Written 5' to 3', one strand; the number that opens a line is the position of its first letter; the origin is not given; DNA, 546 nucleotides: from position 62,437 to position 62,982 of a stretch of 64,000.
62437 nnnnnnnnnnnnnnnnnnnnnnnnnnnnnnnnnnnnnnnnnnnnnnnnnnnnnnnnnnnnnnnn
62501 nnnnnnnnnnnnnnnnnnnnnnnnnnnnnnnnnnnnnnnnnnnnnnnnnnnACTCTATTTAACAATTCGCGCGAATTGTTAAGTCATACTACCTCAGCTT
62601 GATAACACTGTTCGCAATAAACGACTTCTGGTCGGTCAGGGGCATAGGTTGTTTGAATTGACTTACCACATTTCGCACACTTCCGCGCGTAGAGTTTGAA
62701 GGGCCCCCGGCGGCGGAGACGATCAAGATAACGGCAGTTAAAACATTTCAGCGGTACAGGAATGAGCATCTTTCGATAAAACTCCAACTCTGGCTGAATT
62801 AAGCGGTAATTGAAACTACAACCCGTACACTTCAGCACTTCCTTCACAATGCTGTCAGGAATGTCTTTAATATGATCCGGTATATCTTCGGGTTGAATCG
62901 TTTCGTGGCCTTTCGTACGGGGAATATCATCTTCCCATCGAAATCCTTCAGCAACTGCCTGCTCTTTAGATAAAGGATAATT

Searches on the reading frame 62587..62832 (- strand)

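Call 34: search_protein_families(library=pfam, proteins=[window:62587-62832:-], max_evalue=10)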
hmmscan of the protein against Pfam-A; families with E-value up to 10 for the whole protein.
seq(82 aa): 11 families
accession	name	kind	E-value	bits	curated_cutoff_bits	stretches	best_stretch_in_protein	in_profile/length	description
PF23477.1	zf_Tbcl_2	-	2.3e-06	27.6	27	1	48-79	4-35/37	Probable treble clef zinc finger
PF00412.28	LIM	-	0.0038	17.9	22.9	1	51-79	28-56/58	LIM domain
PF13453.11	Zn_ribbon_TFIIB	-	0.064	13.1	22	1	51-76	1-25/41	Transcription factor zinc-finger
PF09723.15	Zn_ribbon_8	-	0.095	13.2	34.4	1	48-80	4-36/41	Zinc ribbon domain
PF02565.21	RecO_C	-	0.23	11.6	22.1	1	45-78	64-97/157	Recombination protein O C terminal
PF14149.11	YhfH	-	0.33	11.3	27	1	48-60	12-24/37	YhfH-like protein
PF12172.15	zf-ChsH2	-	0.39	11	23.2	1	46-58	8-20/37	ChsH2, rubredoxin-like zinc ribbon domain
PF13240.11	Zn_Ribbon_1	-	1.4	9.3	25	1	51-60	1-10/23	zinc-ribbon domain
PF13717.11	Zn_ribbon_4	-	2.3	8.7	30.3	0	51-59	27-35/36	zinc-ribbon domain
PF12773.13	DZR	-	2.4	8.9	27.3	0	47-77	10-31/45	Double zinc ribbon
PF23137.1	HVO_0758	-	4.8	7.5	27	1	51-77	22-49/55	HVO_0758 mu-protein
